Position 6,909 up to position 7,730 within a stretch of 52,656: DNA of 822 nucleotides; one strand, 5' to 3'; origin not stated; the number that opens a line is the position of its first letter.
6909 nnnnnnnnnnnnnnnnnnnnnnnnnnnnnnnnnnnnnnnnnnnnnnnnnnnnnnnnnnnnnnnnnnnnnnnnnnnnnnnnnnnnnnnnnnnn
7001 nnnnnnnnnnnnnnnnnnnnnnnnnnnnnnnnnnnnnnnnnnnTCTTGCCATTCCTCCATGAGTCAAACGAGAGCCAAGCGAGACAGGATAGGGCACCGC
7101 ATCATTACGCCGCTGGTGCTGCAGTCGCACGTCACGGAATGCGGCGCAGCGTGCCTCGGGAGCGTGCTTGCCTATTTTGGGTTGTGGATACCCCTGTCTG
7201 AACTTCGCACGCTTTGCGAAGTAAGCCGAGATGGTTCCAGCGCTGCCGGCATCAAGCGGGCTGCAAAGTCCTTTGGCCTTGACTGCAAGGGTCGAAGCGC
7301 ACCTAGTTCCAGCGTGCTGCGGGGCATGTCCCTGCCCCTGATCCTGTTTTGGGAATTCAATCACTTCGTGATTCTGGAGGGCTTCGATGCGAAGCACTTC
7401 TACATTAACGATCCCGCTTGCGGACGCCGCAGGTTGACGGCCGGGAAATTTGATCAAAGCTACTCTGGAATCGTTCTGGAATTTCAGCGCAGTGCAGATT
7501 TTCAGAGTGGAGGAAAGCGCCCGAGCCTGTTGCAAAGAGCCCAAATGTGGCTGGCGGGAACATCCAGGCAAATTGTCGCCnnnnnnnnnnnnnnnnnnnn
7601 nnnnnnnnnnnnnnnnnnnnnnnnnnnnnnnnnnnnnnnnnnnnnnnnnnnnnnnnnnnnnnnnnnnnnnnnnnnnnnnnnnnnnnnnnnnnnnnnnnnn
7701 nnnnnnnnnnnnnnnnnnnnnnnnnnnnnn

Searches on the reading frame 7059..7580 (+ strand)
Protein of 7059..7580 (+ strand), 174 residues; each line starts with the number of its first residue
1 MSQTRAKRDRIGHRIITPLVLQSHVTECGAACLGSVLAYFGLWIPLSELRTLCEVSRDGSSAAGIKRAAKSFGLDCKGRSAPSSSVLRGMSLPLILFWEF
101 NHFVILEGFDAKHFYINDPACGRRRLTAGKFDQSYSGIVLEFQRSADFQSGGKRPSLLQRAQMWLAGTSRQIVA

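Call 69: search_solved_structures(query=window:7059-7580:+, max_evalue=0.001, show_alignments=2)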
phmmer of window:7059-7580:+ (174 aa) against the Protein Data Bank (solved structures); distinct sequences matched with E-value up to 0.001: 12.
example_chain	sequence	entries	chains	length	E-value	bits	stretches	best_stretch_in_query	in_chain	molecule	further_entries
6mpz_A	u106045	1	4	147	1.6e-35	125.4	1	14-144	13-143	Double Glycine Motif Protease domain from AMS/PCAT Transporter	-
4s0f_A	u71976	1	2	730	4.3e-14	55.6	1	20-158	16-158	ABC-type bacteriocin transporter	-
4ry2_A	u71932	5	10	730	4.3e-14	55.6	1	20-158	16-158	ABC-type bacteriocin transporter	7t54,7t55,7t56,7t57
8vp3_A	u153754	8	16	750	4.6e-14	55.6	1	20-158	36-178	ABC-type bacteriocin transporter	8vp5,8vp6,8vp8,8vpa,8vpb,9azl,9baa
7n87_A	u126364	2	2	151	2e-13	53.5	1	20-150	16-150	ABC-type bacteriocin transporter | Peptidase C39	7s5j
6v9z_A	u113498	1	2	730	8e-13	51.5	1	20-158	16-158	ABC-type bacteriocin transporter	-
8vp9_A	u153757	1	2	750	2.8e-11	46.5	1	20-160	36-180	ABC-type bacteriocin transporter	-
8hf6_A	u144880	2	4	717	1.9e-09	40.5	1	26-150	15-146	Competence factor transporting ATP-binding protein/permease ComA | Transport/processing ATP-binding protein ComA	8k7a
8hf4_A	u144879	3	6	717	1.9e-09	40.5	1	26-150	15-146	Transport/processing ATP-binding protein ComA | Competence factor transporting ATP-binding protein/permease ComA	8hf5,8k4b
8hf7_A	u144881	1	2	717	1.9e-09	40.5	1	26-150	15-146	Competence factor transporting ATP-binding protein/permease ComA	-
3k8u_A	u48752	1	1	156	1.1e-07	34.8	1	19-141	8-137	Putative ABC transporter, ATP-binding protein ComA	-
5xe8_A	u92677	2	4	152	1.1e-07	34.8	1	19-141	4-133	Putative ABC transporter, ATP-binding protein ComA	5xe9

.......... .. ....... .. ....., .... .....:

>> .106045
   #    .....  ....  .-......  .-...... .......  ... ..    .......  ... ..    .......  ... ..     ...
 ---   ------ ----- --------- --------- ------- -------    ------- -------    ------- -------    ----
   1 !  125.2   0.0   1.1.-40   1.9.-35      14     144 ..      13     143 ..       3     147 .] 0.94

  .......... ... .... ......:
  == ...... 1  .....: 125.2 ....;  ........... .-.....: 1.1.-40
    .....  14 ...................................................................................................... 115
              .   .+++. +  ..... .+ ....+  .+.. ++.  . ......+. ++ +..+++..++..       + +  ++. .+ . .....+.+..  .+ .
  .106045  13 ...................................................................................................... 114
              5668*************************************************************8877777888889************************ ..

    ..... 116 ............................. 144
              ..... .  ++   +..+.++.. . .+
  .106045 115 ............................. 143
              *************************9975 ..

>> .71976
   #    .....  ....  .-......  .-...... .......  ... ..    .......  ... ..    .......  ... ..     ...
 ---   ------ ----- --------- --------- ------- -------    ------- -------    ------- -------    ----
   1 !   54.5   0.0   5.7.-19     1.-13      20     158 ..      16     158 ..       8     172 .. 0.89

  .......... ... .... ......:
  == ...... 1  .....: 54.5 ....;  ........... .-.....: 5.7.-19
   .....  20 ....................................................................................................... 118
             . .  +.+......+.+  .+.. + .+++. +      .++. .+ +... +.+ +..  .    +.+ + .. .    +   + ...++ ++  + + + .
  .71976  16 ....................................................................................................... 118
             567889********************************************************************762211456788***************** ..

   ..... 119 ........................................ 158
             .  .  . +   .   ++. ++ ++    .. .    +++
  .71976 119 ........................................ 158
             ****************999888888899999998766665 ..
